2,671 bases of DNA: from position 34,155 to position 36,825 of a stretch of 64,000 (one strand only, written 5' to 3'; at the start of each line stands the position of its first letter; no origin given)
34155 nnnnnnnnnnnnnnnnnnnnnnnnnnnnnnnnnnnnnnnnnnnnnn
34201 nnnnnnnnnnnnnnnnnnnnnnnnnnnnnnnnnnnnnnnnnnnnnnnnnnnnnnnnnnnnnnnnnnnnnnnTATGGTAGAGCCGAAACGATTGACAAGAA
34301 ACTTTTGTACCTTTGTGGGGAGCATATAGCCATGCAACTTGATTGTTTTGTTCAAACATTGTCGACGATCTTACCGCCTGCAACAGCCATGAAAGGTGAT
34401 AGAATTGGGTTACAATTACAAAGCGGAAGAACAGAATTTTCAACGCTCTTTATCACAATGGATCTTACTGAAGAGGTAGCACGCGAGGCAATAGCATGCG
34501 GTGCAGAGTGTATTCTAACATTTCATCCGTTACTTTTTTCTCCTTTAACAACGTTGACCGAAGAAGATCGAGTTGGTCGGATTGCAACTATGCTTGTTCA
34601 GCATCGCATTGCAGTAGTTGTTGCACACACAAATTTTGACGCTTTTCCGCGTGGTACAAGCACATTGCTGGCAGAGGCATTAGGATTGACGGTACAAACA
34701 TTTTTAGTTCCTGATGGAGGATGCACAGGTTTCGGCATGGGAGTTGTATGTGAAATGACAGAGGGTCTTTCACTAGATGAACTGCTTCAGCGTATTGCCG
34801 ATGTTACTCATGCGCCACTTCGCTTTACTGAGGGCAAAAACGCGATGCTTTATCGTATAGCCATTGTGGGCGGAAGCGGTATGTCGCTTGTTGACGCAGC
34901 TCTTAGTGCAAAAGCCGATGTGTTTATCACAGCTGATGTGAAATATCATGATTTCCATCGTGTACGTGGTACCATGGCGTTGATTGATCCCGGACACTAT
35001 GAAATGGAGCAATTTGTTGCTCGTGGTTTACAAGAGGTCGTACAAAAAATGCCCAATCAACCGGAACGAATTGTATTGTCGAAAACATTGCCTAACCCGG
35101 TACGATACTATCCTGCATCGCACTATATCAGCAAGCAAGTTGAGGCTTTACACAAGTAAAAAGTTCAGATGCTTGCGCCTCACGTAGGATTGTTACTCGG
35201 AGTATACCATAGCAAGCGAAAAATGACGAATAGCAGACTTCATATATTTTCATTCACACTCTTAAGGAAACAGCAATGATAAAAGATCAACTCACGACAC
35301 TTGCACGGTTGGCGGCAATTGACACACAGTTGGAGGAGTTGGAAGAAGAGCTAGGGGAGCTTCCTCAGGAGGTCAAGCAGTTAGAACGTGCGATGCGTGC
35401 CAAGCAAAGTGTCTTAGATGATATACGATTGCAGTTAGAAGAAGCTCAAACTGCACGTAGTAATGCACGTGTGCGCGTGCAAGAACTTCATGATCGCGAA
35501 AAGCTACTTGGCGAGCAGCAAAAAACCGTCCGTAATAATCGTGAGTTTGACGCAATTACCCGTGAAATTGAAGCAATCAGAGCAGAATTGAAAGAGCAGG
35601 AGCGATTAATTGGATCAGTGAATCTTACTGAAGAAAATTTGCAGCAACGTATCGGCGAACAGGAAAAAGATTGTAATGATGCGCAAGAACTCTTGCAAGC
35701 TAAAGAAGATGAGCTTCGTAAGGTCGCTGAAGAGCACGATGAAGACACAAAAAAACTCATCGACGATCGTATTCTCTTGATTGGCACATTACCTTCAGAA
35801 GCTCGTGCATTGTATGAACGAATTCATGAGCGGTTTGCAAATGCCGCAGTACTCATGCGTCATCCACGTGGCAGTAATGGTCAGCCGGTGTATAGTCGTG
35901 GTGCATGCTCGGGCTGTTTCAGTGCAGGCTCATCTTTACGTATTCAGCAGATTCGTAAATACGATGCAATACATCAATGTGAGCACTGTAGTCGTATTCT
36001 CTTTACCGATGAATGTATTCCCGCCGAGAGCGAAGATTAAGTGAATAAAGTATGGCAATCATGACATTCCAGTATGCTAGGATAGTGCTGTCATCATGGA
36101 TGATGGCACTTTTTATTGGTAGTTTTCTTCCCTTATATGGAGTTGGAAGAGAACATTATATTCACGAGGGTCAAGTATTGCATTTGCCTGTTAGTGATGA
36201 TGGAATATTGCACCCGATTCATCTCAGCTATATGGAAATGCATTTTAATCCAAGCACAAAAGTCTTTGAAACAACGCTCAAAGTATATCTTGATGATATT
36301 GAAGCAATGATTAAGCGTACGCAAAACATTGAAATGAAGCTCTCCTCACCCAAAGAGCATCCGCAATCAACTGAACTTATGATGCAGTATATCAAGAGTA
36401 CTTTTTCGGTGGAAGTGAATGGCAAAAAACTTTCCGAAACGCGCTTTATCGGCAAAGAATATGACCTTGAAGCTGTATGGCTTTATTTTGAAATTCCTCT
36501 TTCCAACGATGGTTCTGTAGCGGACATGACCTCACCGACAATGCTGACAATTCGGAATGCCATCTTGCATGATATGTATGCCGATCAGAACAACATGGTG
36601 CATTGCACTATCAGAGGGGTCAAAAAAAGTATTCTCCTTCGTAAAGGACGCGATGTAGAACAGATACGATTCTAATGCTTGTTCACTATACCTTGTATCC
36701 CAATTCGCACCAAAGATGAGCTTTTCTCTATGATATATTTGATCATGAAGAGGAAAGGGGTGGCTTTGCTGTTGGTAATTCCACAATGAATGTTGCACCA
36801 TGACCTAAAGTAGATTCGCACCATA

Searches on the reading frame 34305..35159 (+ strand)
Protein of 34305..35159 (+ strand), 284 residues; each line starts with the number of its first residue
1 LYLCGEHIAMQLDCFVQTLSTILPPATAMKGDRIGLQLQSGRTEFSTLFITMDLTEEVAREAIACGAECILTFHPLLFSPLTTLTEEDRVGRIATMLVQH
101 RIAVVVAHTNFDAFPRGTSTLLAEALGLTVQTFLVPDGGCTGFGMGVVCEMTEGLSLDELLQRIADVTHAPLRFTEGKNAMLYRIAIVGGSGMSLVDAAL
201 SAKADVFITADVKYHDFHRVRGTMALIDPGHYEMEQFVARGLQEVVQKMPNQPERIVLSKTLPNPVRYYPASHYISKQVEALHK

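Call 59: search_protein_families(library=pfam, proteins=[window:34305-35159:+], max_evalue=0.00001)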
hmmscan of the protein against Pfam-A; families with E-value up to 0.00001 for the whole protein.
window:34305-35159:+ (284 aa): 1 family
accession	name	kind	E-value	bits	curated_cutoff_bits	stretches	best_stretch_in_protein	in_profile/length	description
PF01784.24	DUF34_NIF3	-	1.6e-63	215.1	23.4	1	10-264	1-255/256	Duf34/NIF3 (NGG1p interacting factor 3)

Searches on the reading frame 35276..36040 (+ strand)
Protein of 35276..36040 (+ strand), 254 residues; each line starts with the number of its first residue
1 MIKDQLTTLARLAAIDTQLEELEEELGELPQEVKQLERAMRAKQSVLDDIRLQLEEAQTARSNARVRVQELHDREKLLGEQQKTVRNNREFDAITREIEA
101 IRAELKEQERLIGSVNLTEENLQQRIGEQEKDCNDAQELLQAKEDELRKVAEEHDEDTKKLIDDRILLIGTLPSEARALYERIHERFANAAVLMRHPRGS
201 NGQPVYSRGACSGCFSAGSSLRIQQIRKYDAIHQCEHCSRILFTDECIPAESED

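Call 60: search_protein_families(library=pfam, proteins=[window:35276-36040:+], max_evalue=0.00001)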
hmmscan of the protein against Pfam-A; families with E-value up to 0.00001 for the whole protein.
window:35276-36040:+ (254 aa): 1 family
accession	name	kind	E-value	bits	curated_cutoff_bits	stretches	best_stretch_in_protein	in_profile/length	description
PF02591.20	Zn_ribbon_9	-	1.2e-06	28.9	29.1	1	210-242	1-33/33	C4-type zinc ribbon domain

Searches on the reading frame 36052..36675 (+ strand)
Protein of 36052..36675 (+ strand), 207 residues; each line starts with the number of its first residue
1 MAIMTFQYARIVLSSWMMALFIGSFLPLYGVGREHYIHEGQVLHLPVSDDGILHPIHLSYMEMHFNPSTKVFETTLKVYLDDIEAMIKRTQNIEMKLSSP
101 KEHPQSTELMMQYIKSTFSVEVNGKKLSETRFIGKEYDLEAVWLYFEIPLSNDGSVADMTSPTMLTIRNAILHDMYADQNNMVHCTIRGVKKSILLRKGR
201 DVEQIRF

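Call 60: search_protein_families(library=pfam, proteins=[window:36052-36675:+], max_evalue=0.00001)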
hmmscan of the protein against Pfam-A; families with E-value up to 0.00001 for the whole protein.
window:36052-36675:+ (207 aa): 1 family
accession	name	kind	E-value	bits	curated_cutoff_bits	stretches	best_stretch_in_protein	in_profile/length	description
PF20420.3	DUF6702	-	8.3e-36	123.5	24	1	53-197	6-141/141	Domain of unknown function (DUF6702)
